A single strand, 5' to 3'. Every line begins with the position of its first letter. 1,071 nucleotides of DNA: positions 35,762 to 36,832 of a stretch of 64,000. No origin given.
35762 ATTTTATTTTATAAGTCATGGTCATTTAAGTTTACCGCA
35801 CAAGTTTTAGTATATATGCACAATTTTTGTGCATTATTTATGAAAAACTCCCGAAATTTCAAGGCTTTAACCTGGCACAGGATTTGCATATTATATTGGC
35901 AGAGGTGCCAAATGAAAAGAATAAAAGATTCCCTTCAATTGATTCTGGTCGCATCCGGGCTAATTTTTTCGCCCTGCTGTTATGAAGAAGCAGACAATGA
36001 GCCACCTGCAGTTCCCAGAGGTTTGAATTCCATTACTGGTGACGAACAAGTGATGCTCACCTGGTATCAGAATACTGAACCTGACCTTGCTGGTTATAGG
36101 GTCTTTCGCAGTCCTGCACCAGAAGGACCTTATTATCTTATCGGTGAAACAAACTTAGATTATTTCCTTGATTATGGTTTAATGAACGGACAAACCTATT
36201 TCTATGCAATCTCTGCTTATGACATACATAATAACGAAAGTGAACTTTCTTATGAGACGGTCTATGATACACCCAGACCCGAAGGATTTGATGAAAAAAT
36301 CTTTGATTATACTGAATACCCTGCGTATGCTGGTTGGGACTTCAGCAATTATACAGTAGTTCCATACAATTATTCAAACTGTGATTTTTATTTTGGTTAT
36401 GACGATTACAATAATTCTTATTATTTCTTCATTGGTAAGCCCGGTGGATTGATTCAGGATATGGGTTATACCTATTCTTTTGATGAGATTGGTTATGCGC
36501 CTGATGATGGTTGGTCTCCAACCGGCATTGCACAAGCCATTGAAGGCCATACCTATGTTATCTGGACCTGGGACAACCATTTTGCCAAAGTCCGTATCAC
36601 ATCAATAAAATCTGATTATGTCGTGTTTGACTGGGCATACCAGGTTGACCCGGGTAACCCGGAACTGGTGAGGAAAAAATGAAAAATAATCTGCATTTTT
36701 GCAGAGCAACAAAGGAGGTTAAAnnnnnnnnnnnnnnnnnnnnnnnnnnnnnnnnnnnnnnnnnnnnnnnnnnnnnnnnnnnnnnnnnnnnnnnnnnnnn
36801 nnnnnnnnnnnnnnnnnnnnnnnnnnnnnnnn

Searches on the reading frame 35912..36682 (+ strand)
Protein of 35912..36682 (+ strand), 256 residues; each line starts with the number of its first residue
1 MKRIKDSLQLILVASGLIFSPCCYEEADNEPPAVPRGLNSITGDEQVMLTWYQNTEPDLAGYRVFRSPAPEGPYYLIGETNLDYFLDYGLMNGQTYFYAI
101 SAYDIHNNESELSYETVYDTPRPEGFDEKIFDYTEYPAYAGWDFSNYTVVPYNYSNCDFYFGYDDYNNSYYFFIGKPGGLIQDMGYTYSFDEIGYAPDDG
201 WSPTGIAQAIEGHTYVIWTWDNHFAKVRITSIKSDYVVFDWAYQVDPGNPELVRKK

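Call 13: search_protein_families(library=pfam, proteins=[window:35912-36682:+], max_evalue=0.01)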
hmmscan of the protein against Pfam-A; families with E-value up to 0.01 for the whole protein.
window:35912-36682:+ (256 aa): 0 families

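Call 34: find_related_loci(query=A2, collection=metagenome_contigs, flank=3000)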
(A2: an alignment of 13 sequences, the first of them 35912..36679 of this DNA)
Query A2 (256 aa) in metagenome_contigs; peptide patterns used: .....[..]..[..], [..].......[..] (x = any residue, [..] = any of these).
600 stretches matched a pattern (row limit reached: there are more); 225 encode a relative of the query (tblastn E <= 1e-3); the best 80 are kept; 80 distinct loci.
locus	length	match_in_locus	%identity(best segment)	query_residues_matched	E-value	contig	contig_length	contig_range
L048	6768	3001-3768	77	1-256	8e-139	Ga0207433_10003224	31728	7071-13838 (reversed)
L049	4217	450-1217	66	1-256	2e-118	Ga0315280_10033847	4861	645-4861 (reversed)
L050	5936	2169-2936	62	1-256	1e-114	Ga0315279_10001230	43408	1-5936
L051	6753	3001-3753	65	1-253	1e-113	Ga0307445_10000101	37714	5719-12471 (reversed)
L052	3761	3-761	64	1-253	2e-111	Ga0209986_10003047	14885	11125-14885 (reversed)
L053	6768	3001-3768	64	1-256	5e-111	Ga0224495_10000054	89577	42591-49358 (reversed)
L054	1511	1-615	71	52-256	7e-105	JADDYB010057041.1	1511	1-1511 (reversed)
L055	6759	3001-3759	64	1-253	2e-111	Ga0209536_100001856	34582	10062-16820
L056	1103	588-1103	78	1-172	2e-97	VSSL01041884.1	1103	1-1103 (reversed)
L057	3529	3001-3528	74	1-176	2e-87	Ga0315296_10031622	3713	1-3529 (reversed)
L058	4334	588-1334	50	3-254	7e-79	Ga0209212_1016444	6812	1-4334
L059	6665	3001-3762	50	3-252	2e-78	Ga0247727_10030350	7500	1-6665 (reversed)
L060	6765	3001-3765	47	1-252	9e-76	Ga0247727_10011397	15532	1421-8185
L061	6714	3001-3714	51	17-255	5e-75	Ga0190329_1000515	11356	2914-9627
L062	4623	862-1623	47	1-252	3e-74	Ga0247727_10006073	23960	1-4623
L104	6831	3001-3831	44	1-256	1e-62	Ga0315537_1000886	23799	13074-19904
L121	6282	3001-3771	41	3-252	7e-58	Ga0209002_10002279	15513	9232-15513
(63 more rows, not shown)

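Call 42: search_protein_families(library=pfam, proteins=[L121:27-1280:+, L121:1331-2677:+, L121:3824-5335:+, L104:71-631:+, L104:787-1431:+, L104:1520-2878:+, L104:3911-5314:+], max_evalue=0.0001)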
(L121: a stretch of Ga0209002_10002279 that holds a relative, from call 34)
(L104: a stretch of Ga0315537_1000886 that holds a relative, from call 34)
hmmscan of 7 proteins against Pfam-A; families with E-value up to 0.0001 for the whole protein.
L121:27-1280:+ (417 aa): 6 families
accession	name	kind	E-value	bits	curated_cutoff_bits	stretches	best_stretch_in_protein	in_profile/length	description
PF02518.31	HATPase_c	-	1.2e-25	90.6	26.4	1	309-414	2-109/111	Histidine kinase-, DNA gyrase B-, and HSP90-like ATPase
PF00512.31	HisKA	-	6.7e-16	58.5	26.9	1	199-265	2-64/66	His Kinase A (phospho-acceptor) domain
PF00989.32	PAS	-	1.4e-14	54.4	22.6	1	76-180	4-113/113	PAS fold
PF13426.13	PAS_9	-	6.4e-13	49.3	27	1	86-182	4-103/103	PAS domain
PF08448.16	PAS_4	-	3.5e-07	30.9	23.1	1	79-185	1-110/110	PAS fold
PF13589.12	HATPase_c_3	-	6.9e-06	26.6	25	1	313-376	3-63/137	Histidine kinase-, DNA gyrase B-, and HSP90-like ATPase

L121:1331-2677:+ (448 aa): 7 families
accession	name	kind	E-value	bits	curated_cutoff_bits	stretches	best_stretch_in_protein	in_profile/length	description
PF00158.32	Sigma54_activat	-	5.4e-73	244.6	20.2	1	144-310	1-167/168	Sigma-54 interaction domain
PF00072.30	Response_reg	-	1.3e-31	109.5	30.2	1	7-113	2-108/111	Response regulator receiver domain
PF25601.1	AAA_lid_14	-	1.8e-29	101.8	27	1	316-388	1-73/87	AAA+ ATPase lid domain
PF14532.12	Sigma54_activ_2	-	6.7e-20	72.2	25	1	145-315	1-138/138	Sigma-54 interaction domain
PF02954.25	HTH_8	-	3.4e-13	49.5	22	1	403-443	2-42/42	Bacterial regulatory protein, Fis family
PF07728.20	AAA_5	-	6.1e-07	30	22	1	168-288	2-125/139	AAA domain (dynein-related subfamily)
PF07724.20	AAA_2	-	2.1e-05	25.1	27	1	167-296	5-135/166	AAA domain (Cdc48 subfamily)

L121:3824-5335:+ (503 aa): 1 family
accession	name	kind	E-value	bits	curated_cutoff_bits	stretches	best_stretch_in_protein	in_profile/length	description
PF14326.11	DUF4384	-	7.5e-23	80.9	27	1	57-136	2-81/81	Domain of unknown function (DUF4384)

L104:71-631:+ (186 aa): 1 family
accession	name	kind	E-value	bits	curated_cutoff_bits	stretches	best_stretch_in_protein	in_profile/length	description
PF00860.26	Xan_ur_permease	-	2.1e-17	63.4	27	1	2-149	237-387/389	Permease family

L104:787-1431:+ (214 aa): 1 family
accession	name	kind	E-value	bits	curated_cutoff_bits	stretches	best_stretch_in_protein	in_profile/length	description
PF13505.12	OMP_b-brl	-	1.5e-07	32.2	28.7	1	13-199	4-173/175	Outer membrane protein beta-barrel domain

L104:1520-2878:+ (452 aa): 7 families
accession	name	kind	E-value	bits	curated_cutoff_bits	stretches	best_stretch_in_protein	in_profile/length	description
PF00158.32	Sigma54_activat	-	3.8e-72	241.9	20.2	1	144-309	1-166/168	Sigma-54 interaction domain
PF25601.1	AAA_lid_14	-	3.5e-25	88.1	27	1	317-387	2-72/87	AAA+ ATPase lid domain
PF00072.30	Response_reg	-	1.6e-24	86.7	30.2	1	7-112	2-107/111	Response regulator receiver domain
PF14532.12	Sigma54_activ_2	-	1.1e-19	71.5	25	1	145-315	1-138/138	Sigma-54 interaction domain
PF02954.25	HTH_8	-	2.7e-12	46.7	22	1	402-442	2-42/42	Bacterial regulatory protein, Fis family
PF01078.27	Mg_chelatase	-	4.6e-08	33.1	20.3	1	156-285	13-157/207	Magnesium chelatase, subunit ChlI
PF07728.20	AAA_5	-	2.7e-06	27.9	22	1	168-286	2-123/139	AAA domain (dynein-related subfamily)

L104:3911-5314:+ (467 aa): 2 families
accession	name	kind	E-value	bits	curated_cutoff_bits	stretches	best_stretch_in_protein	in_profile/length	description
PF14326.11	DUF4384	-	2.1e-23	82.6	27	1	60-139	2-81/81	Domain of unknown function (DUF4384)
PF08308.17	PEGA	-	7.9e-05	22.9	20.8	0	218-271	10-63/71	PEGA domain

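Call 58: find_homologous_proteins(query=A3, max_evalue=1e-60)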
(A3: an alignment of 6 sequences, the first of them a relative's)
Query A3 (6 sequences) (448 aa, profile of the alignment): 8000 proteins with E <= 1e-60 among 8000 candidates; the best 120 are listed.
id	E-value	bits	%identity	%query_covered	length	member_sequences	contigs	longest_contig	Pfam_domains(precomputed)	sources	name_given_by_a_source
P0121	8.1e-244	827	100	100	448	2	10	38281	PF00158.33,PF07724.21,PF25601.2,PF02954.26,PF14532.13,PF07728.21,PF00072.31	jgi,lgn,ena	-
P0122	2.4e-242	822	91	100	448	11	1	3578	PF00158.33,PF25601.2,PF02954.26,PF14532.13,PF07728.21,PF00072.31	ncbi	-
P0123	1.0e-236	804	88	100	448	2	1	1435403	PF00158.33,PF07724.21,PF25601.2,PF02954.26,PF14532.13,PF07728.21,PF00072.31,PF01078.28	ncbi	-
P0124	3.1e-236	802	89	100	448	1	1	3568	PF00158.33,PF07724.21,PF25601.2,PF02954.26,PF14532.13,PF07728.21,PF00072.31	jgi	jgi:DNA-binding NtrC family response regulator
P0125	9.7e-236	801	72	99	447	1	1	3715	PF00158.33,PF07724.21,PF25601.2,PF02954.26,PF23198.2,PF14532.13,PF07728.21,PF00072.31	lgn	-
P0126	1.3e-235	800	72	99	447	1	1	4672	PF00158.33,PF25601.2,PF02954.26,PF23198.2,PF14532.13,PF07728.21,PF00072.31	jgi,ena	-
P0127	2.4e-235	799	73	99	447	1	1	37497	PF00158.33,PF25601.2,PF02954.26,PF23198.2,PF14532.13,PF07728.21,PF00072.31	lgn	-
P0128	3.6e-235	799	72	100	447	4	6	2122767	PF00158.33,PF25601.2,PF02954.26,PF23198.2,PF14532.13,PF07728.21,PF00072.31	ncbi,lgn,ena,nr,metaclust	ncbi:MAG: Response regulator [candidate division Zixibacteria bacterium RBG-1]|nr:MAG: Response regu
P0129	6.1e-235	798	72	99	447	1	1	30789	PF00158.33,PF25601.2,PF02954.26,PF23198.2,PF14532.13,PF07728.21,PF00072.31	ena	-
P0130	3.4e-234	796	71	99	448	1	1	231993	PF00158.33,PF25601.2,PF02954.26,PF23198.2,PF14532.13,PF07728.21,PF00072.31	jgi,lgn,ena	-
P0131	3.8e-234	795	72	99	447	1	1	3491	PF00158.33,PF07724.21,PF25601.2,PF02954.26,PF23198.2,PF14532.13,PF07728.21,PF00072.31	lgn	-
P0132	3.9e-234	795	72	99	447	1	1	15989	PF00158.33,PF25601.2,PF02954.26,PF14532.13,PF07728.21,PF00072.31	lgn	-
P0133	3.5e-233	792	72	99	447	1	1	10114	PF00158.33,PF25601.2,PF02954.26,PF23198.2,PF14532.13,PF07728.21,PF00072.31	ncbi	-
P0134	8.9e-232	788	73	99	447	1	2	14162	PF00158.33,PF07724.21,PF25601.2,PF02954.26,PF14532.13,PF07728.21,PF00072.31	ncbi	-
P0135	1.7e-231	787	72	99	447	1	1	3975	PF00158.33,PF25601.2,PF02954.26,PF23198.2,PF14532.13,PF07728.21,PF00072.31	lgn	-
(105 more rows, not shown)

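Call 60: search_solved_structures(query=A2, max_evalue=1)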
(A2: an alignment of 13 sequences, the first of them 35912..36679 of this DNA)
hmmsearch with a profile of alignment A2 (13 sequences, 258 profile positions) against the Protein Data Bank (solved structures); distinct sequences matched with E-value up to 1: 16.
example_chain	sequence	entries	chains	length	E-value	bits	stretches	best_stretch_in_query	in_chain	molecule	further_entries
3mpc_A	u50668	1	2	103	2.8e-10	43.1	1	31-124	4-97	Fn3-like protein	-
5g56_A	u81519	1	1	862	1.6e-08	37.4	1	30-122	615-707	CARBOHYDRATE BINDING FAMILY 6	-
9vsf_A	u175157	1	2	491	0.00019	24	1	30-108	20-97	Beta-1,3-glucanase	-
5z06_A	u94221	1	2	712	0.00019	24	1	46-116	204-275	BDI_3064 protein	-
5jip_A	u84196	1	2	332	0.0026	20.3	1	30-116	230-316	Cortical-lytic enzyme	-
6mfa_A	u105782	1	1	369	0.0044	19.5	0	34-110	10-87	Fibronectin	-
8pn5_A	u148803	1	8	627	0.013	18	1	26-113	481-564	DUF3472 domain-containing protein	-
8pn3_A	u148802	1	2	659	0.013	18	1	26-113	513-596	DUF3472 domain-containing protein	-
8pmu_A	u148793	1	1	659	0.013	18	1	26-113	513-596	DUF3472 domain-containing protein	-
2dn7_A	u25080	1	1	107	0.063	15.8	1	31-115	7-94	Receptor-type tyrosine-protein phosphatase F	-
4gh7_B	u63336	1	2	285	0.084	15.3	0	44-71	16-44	Fibronectin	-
8peq_A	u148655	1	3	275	0.097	15.1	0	29-102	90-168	Fibronectin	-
5n47_B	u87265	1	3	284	0.099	15.1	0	44-71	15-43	Fibronectin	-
5e53_A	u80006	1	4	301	0.16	14.4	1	23-107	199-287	Contactin-1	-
3t1w_A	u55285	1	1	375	0.19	14.2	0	44-71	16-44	four-domain fibronectin fragment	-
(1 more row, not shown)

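Call 61: search_protein_families(library=ncbifam, proteins=[window:35912-36682:+, L121:1331-2677:+], max_evalue=0.01)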
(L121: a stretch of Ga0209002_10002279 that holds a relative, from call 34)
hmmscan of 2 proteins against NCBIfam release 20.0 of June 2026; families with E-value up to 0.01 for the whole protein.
window:35912-36682:+ (256 aa): 0 families

L121:1331-2677:+ (448 aa): 121 families (the best 25 are shown)
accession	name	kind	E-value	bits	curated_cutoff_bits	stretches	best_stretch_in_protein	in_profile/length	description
NF008469.0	PRK11361.1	equivalog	9.8e-146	486.1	714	1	5-446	6-457/461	acetoacetate metabolism transcriptional regulator AtoC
TIGR01818.1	ntrC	equivalog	3.5e-140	467.9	558.6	2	7-387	2-379/463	nitrogen regulation protein NR(I)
TIGR02915.1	PEP_resp_reg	equivalog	2.9e-132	441.7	502.6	1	6-445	1-444/445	PEP-CTERM-box response regulator transcription factor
NF007689.0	PRK10365.1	equivalog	1.1e-131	439.7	760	1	3-440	5-439/441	sigma-54-dependent response regulator transcription factor ZraR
NF008176.1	PRK10923.1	equivalog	3.3e-118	395.2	620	1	5-388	5-384/469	nitrogen regulation protein NR(I)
NF041552.1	TF_PrdR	equivalog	4.3e-116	388.5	795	1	107-444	236-577/577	sigma-54 dependent transcriptional regulator PrdR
NF051870.1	NAssimRespRegNtrX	equivalog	3.2e-115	385.6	600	1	6-445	4-452/452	nitrogen assimilation response regulator NtrX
TIGR01817.1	nifA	equivalog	1.6e-111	373.7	528.85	1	124-385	178-438/534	nif-specific transcriptional activator NifA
NF041946.1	LuxO_transreg_Vib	equivalog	1.1e-109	367.3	800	1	9-387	2-378/463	quorum-sensing sigma-54 dependent transcriptional regulator LuxO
NF011695.0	PRK15115.1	equivalog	1.1e-109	367.2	763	1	5-435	8-428/445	two-component system response regulator GlrR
NF049963.1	RespRegFlgRCampy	domain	5.2e-101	338.6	750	1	6-445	3-429/429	fla regulon two-component system response regulator FlgR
NF011958.0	PRK15429.1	equivalog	2e-100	337.4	830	1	123-446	359-687/692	formate hydrogenlyase transcriptional activator FlhA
NF003451.0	PRK05022.1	equivalog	2.2e-98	330.2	476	1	129-441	177-506/512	nitric oxide reductase transcriptional regulator NorR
NF050807.1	TransRegFlbDCaul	equivalog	7.3e-96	321.8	750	1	4-444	1-439/454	sigma-54-dependent transcriptional regulator FlbD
TIGR02974.1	phageshock_pspF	equivalog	1.5e-95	320.2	443.55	1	144-375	1-233/336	phage shock protein operon transcriptional activator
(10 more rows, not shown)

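Call 68: find_homologous_proteins(query=window:35912-36682:+, max_evalue=1e-10)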
Query window:35912-36682:+ (256 aa): 1989 proteins with E <= 1e-10 among 2163 candidates; the best 120 are listed.
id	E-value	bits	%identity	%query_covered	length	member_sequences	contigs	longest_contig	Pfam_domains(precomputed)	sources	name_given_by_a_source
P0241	1.3e-162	558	90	100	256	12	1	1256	-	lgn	-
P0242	1.6e-149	515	83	100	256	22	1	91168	-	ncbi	ncbi:MAG: hypothetical protein ACPL28_00580 [bacterium]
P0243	1.2e-148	512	82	100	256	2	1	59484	-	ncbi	-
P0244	4.3e-141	487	78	100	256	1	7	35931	-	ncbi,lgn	ncbi:MAG: hypothetical protein ABIL70_03995 [candidate division WOR-3 bacterium]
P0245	2.9e-139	481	77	100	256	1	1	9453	-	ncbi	-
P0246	3.8e-139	481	76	100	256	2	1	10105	-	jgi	jgi:hypothetical protein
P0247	1.1e-137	476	77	100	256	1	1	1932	-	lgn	-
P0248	1.3e-136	473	76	100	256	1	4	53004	-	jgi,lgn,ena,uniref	uniref:Fibronectin type-III domain-containing protein n=1 Tax=candidate division WOR-3 bacterium Tax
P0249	5.4e-136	471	73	100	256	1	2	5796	-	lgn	-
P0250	8.2e-131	454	75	100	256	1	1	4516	-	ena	-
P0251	9.1e-128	444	74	94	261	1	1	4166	-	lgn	-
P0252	1.8e-126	439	74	92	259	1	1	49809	-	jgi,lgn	-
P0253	6.2e-123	428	70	100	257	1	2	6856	-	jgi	jgi:hypothetical protein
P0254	8.0e-123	427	70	100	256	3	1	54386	-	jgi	-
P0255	2.9e-121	422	68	100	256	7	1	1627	-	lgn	-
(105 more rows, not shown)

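Call 78: predict_structure(alignment_id=A6)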
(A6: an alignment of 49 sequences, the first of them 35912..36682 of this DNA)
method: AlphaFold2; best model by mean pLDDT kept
length: 256 residues; sequences in the alignment: 49
mean_pLDDT: 88.4   pTM: 0.69
mean pLDDT of the five models: 88.4, 87.9, 87.3, 86.1, 85.3
residues with pLDDT >= 90: 152; 70-90: 83; 50-70: 18; < 50: 3
segments of 3 or more residues with pLDDT < 50: none
pLDDT, mean of each block of 10 residues (from residue 1): 81 83 64 94 91 93 94 94 95 90 94 90 91 97 93 94 94 90 92 79 92 92 90 96 68 54
secondary structure, 60 per line:
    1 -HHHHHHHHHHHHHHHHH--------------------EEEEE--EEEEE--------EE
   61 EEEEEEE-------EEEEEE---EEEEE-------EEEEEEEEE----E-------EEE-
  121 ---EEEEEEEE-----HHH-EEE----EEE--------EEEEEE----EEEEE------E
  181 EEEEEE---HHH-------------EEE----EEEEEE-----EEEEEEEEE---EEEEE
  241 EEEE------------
elements in order: H2-18 E39-43 E46-50 E59-67 E75-80 E84-88 E96-104 E117-119 E124-131 E141-143 E148-150 E159-164 E169-173 E180-186 E206-208 E213-218 E224-232 E236-244

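Call 88: search_solved_structures(query=L121:1331-2677:+, max_evalue=1e-30)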
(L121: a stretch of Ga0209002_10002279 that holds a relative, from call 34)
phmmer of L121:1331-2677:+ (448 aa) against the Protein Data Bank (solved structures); distinct sequences matched with E-value up to 1e-30: 35.
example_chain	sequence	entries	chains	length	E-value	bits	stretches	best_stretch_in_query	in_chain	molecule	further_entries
4l4u_A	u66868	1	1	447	4.9e-121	407.9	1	4-445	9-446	Transcriptional regulator (NtrC family)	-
1ny5_A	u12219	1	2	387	3.4e-117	395.3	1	5-385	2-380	transcriptional regulator (NtrC family)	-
3dzd_A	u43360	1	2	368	1.3e-96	327.5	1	5-380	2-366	Transcriptional regulator (NtrC family)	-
1ojl_A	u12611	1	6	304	9.2e-96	324.7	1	144-440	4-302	TRANSCRIPTIONAL REGULATORY PROTEIN ZRAR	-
5ep0_A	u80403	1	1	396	3.7e-85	289.8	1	4-386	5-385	Putative repressor protein luxO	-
4ly6_A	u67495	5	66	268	5.1e-84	286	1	126-385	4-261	Transcriptional regulator (NtrC family)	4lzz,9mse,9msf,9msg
1ny6_A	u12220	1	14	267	6.1e-84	285.8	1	127-385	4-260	transcriptional regulator (NtrC family)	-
3m0e_A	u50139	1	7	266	4.3e-83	283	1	127-385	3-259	Transcriptional regulator (NtrC family)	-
5m7n_A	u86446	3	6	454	4.7e-82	279.5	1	6-444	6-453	Nitrogen assimilation regulatory protein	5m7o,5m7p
9qq6_C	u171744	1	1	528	2.5e-80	273.8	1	127-439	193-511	Nif-specific regulatory protein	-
8p53_C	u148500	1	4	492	4.4e-77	263.2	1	138-392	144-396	Transcriptional regulator FleQ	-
26jl_A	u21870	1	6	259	1.4e-75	258.2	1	141-387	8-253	Flagellar regulatory protein A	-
5exx_A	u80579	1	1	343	5.4e-75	256.3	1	143-392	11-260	Transcriptional regulator FleQ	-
6jdi_A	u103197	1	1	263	3.6e-74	253.6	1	143-389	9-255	Nitrogen assimilation regulatory protein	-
6j7e_A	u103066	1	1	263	1.8e-73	251.3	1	143-389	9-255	Nitrogen assimilation regulatory protein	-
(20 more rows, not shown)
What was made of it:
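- Closest known: Aquifex aeolicus NtrC1 and NtrC4. Same: These are the best solved-structure matches to the Zixibacteria regulator linked to the FN3 operon: 4l4u E=5e-121, 1ny5, 3dzd (call 88).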
